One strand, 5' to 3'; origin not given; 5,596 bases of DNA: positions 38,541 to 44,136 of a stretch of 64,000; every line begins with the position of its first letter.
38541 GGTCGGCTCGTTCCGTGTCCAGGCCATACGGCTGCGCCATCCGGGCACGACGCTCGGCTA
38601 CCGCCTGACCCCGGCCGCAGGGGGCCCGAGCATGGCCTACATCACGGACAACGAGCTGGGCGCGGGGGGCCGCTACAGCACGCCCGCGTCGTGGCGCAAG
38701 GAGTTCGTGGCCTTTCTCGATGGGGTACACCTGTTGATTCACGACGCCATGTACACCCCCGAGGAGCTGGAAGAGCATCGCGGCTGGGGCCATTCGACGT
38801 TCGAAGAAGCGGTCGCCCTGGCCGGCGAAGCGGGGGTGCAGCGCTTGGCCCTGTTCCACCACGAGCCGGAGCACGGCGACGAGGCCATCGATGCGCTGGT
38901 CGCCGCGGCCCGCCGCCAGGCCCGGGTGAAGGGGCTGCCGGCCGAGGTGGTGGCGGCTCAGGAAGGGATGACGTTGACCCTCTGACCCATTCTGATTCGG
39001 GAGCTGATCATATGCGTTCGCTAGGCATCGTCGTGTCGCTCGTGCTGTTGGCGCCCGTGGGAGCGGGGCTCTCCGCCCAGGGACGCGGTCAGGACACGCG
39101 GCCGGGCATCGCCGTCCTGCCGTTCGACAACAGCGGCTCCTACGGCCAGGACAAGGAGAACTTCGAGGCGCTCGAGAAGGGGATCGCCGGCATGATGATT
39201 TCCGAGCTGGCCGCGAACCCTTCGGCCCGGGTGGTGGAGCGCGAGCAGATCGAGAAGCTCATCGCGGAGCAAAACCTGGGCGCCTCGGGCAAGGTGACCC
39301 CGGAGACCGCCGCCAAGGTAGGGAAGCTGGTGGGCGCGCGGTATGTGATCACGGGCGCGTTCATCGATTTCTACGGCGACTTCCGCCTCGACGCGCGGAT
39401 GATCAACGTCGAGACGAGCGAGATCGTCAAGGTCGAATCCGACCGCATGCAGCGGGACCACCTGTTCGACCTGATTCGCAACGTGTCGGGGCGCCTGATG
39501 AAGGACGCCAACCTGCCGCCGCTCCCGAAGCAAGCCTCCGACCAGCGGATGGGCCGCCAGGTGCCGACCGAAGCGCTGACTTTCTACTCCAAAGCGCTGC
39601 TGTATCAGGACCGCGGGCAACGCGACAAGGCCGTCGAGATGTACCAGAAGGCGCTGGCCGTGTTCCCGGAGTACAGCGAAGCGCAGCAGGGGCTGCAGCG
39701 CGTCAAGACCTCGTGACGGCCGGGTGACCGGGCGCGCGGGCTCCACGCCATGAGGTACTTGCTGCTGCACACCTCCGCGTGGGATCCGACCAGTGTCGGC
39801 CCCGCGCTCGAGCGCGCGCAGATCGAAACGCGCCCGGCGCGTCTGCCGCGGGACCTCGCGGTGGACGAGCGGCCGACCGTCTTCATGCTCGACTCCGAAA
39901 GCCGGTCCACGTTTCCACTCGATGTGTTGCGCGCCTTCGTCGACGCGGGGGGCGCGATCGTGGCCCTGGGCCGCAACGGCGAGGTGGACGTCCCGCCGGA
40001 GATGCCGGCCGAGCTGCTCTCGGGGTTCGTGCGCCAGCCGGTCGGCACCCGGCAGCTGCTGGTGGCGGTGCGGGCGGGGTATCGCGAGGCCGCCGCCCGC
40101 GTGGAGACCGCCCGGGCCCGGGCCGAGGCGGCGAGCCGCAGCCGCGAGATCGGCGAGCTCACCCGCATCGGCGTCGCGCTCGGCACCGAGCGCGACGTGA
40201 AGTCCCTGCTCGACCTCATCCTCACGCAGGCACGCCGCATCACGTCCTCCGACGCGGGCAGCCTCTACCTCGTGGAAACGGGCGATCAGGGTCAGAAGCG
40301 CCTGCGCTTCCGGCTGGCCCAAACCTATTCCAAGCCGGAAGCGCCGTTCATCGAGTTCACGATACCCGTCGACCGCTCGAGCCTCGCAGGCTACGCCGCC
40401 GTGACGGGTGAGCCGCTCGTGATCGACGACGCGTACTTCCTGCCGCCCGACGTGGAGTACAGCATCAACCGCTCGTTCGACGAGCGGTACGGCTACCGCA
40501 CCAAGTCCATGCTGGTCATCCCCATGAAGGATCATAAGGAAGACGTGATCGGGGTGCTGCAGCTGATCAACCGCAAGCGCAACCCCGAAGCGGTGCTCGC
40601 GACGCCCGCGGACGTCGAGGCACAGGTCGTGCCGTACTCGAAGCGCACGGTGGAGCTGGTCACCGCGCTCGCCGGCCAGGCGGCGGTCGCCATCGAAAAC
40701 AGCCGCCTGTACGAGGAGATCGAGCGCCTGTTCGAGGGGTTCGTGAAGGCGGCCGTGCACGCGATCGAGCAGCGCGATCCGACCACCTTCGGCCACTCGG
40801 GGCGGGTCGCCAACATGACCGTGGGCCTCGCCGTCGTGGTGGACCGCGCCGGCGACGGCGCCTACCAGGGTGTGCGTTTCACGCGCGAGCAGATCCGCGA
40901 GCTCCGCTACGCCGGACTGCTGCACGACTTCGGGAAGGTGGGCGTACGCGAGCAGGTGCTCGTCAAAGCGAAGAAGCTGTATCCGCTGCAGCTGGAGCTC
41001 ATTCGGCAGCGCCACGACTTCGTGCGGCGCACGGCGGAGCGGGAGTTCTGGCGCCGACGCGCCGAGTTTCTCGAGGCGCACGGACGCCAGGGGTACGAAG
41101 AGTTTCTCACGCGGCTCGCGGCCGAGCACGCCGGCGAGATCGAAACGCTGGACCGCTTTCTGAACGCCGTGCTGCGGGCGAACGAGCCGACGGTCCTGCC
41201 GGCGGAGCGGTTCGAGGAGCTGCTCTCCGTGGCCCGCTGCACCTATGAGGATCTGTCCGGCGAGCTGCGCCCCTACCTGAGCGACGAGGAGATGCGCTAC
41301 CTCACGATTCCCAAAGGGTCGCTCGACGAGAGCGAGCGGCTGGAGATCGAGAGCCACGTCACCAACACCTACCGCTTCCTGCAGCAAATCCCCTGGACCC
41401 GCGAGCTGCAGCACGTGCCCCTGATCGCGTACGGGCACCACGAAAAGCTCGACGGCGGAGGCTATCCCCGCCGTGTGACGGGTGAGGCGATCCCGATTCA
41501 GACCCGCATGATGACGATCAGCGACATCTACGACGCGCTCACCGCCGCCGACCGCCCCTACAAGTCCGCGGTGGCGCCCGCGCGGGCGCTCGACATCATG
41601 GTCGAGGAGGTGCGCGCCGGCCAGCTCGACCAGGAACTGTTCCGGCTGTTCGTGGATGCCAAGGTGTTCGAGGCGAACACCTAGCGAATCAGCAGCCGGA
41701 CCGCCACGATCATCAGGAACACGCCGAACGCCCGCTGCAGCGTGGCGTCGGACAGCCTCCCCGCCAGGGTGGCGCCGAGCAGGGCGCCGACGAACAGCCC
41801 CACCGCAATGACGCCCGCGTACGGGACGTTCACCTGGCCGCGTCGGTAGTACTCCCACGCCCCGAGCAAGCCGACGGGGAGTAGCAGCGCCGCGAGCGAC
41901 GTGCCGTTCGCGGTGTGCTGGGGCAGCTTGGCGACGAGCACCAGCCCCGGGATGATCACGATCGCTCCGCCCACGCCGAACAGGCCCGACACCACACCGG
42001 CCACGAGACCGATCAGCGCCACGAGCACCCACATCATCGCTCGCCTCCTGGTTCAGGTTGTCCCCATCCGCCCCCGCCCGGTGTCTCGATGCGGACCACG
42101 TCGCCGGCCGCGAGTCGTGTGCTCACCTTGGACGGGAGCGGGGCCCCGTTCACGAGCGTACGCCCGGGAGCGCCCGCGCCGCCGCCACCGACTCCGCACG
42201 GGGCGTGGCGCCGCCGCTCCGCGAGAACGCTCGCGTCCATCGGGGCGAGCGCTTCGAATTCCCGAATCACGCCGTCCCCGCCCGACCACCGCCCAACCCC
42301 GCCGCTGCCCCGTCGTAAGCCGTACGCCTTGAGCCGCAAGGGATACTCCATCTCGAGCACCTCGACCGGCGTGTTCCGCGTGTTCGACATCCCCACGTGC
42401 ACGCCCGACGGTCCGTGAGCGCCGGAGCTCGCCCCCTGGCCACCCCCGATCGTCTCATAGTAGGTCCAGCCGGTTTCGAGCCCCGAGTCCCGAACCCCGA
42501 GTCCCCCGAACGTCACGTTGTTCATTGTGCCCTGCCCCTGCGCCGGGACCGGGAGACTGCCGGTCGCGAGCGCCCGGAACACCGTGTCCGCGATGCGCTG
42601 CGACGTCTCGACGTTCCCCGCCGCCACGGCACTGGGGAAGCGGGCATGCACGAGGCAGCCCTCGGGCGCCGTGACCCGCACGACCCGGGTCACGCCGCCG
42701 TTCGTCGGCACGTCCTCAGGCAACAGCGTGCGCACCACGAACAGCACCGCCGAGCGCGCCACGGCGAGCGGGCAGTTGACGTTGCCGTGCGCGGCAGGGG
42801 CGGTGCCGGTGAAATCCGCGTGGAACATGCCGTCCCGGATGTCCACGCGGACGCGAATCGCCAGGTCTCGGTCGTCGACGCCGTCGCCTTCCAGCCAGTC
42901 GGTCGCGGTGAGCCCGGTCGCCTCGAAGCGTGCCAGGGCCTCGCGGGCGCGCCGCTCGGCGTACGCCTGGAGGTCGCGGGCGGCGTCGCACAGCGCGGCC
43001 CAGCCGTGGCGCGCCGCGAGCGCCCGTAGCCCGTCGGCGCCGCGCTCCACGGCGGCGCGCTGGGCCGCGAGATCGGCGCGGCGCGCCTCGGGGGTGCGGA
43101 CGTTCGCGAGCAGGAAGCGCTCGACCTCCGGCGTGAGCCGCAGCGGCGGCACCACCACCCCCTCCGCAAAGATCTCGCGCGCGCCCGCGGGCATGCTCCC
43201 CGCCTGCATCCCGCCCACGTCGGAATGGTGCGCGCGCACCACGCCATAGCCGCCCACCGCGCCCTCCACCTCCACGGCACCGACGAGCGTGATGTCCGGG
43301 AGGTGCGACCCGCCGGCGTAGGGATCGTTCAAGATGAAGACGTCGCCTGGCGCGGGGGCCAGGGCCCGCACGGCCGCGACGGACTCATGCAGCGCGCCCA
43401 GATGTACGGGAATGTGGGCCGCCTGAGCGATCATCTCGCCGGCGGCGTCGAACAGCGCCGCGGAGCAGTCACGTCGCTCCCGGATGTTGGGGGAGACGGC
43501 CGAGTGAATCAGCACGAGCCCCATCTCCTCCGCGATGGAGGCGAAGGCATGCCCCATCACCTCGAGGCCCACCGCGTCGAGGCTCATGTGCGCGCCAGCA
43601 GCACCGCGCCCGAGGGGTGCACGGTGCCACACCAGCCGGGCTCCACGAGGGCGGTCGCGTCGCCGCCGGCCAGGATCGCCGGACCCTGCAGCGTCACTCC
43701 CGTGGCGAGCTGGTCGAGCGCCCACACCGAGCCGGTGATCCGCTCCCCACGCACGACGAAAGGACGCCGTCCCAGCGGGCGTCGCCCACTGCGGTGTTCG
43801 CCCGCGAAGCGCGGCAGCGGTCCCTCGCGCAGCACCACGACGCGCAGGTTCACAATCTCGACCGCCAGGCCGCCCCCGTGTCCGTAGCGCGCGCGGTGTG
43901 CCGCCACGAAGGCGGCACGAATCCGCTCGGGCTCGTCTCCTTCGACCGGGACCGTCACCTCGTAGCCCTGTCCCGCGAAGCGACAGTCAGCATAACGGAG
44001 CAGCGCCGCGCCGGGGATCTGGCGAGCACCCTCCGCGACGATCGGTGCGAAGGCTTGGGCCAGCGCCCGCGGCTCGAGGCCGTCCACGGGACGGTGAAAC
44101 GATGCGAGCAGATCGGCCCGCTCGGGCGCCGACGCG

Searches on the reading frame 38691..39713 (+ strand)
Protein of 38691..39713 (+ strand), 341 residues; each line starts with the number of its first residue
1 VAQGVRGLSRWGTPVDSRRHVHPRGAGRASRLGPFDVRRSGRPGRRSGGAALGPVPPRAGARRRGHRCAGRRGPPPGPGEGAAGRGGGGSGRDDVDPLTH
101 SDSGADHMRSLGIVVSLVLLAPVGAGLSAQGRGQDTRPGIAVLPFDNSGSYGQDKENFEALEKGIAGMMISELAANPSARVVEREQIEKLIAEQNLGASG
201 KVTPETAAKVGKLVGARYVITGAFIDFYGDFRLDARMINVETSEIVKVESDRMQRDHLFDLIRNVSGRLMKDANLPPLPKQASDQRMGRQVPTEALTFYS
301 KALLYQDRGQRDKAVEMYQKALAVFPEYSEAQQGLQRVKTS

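Call 6: search_protein_families(library=pfam, proteins=[window:38691-39713:+])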
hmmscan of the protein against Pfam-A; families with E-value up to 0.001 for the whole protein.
window:38691-39713:+ (341 aa): 5 families
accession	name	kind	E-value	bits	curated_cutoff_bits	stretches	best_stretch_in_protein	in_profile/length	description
PF03783.19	CsgG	-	1e-17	64.6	20.8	1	135-227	7-101/210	Curli production assembly/transport component CsgG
PF00515.34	TPR_1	-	3e-06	27.2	27.8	1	295-328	1-34/34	Tetratricopeptide repeat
PF07719.23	TPR_2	-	0.00035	20.9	27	1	297-327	3-33/34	Tetratricopeptide repeat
PF13036.11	LpoB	-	0.00043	20.6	22.3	1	170-227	55-113/147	Peptidoglycan-synthase activator LpoB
PF13428.12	TPR_14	-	0.00075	20.4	23.5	0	301-335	7-41/44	Tetratricopeptide repeat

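Call 14: search_protein_families(library=ncbifam, proteins=[window:38691-39713:+], max_evalue=0.1)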
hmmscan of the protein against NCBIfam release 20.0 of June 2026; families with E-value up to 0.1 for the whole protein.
window:38691-39713:+ (341 aa): 10 families
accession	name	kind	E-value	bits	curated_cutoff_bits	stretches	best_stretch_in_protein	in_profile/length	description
TIGR04510.1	mod_pep_cyc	subfamily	0.00013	20.7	400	1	197-340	297-443/814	putative peptide modification system cyclase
TIGR02722.1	lp_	equivalog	0.0032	17.5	110.55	1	173-245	98-179/189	penicillin-binding protein activator LpoB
NF002725.1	PRK02603.1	equivalog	0.0084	16.1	143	1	295-331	72-108/173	photosystem I assembly protein Ycf3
NF040959.1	MamA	equivalog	0.025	14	200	1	291-332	135-176/204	magnetosome protein MamA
TIGR02917.1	PEP_TPR_lipo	equivalog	0.034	12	312.2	1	288-336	458-506/899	XrtA/PEP-CTERM system TPR-repeat protein PrsT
NF008068.0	PRK10803.1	equivalog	0.054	13.4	383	1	296-339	218-261/263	cell division protein CpoB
TIGR02521.1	type_IV_pilW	equivalog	0.057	13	154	1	293-328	63-98/234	type IV pilus biogenesis/stability protein PilW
NF047558.1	TPR_END_plus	domain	0.08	12.9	32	0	298-330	2-34/56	TPR end-of-group domain-containing protein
NF033762.1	social_mot_Tgl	equivalog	0.083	12.2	225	0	309-338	80-109/252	social motility TPR repeat lipoprotein Tgl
NF047507.1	TPR_BatC_Lepto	exception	0.084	12.3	175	0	297-335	98-136/214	TPR repeat-containing protein BatC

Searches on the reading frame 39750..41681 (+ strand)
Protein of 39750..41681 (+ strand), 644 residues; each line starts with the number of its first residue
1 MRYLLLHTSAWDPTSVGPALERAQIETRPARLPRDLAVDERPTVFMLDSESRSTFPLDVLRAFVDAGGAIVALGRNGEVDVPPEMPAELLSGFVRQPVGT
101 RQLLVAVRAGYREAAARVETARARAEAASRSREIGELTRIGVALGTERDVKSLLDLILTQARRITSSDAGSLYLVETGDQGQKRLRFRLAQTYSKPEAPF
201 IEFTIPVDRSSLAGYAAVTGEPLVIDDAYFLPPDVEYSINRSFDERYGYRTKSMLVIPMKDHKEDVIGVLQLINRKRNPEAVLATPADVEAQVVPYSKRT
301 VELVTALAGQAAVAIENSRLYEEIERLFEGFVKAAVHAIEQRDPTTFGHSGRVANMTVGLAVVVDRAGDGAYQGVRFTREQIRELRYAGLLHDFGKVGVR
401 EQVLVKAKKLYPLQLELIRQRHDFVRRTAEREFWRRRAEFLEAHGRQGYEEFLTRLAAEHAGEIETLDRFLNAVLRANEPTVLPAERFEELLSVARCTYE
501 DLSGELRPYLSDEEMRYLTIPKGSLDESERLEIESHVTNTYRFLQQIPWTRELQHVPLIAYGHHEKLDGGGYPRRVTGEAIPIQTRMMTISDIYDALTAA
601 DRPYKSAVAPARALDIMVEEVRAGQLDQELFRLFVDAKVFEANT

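Call 6: search_protein_families(library=pfam, proteins=[window:39750-41681:+])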
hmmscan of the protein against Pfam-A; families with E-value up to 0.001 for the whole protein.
window:39750-41681:+ (644 aa): 5 families
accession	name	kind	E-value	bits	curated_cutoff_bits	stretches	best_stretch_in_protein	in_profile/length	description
PF13487.12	HD_5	-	2e-28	99.7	27.2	1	518-630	63-170/170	HD domain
PF01590.32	GAF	-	1.7e-15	58.2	22.4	1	150-315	2-133/133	GAF domain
PF13185.12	GAF_2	-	6.1e-13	49.6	28.6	1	147-316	1-136/136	GAF domain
PF13492.12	GAF_3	-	1.4e-07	32.4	27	1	150-317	2-129/129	GAF domain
PF01966.28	HD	-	2.5e-07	31.4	22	1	346-460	1-85/116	HD domain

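Call 14: search_protein_families(library=ncbifam, proteins=[window:39750-41681:+], max_evalue=0.1)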
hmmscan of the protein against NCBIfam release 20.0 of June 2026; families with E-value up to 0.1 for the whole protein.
window:39750-41681:+ (644 aa): 1 family
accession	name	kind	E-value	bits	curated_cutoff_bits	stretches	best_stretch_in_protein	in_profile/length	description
NF053512.1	nitric_RR_NosR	exception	3e-15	56.2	400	2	518-636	239-352/422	response regulator c-di-GMP phosphodiesterase, NosR family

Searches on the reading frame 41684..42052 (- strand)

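Call 25: search_protein_families(library=pfam, max_evalue=0.05, proteins=[window:41684-42052:-])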
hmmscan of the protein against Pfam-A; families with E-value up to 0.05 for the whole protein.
window:41684-42052:- (123 aa): 1 family
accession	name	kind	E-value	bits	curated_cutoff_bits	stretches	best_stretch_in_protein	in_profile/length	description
PF01925.25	TauE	-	2.7e-24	86.6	32.6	1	12-122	2-109/237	Sulfite exporter TauE/SafE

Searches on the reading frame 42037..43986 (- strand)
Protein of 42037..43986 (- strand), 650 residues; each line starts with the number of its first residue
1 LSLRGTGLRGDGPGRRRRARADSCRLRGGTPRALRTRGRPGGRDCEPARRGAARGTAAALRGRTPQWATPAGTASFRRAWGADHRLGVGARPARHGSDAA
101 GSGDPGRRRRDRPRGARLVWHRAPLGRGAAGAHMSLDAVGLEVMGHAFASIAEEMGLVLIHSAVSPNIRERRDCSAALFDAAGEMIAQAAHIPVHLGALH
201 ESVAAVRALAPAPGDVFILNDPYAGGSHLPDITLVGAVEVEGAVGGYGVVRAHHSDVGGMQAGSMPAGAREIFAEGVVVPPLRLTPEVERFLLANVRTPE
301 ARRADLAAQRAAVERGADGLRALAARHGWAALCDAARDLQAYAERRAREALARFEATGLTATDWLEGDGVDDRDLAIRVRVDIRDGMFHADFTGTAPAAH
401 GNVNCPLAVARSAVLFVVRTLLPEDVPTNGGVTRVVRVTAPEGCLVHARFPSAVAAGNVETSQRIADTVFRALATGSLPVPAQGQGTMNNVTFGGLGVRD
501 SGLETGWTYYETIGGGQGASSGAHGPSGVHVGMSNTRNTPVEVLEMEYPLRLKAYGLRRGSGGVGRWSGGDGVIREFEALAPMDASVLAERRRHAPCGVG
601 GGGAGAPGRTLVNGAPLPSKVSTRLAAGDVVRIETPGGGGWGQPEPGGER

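Call 25: search_protein_families(library=pfam, max_evalue=0.05, proteins=[window:42037-43986:-])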
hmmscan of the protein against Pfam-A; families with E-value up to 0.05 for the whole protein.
window:42037-43986:- (650 aa): 1 family
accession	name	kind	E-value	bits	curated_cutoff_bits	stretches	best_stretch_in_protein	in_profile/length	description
PF02538.19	Hydantoinase_B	-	5.5e-177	589.8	26.8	1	137-644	1-519/519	Hydantoinase B/oxoprolinase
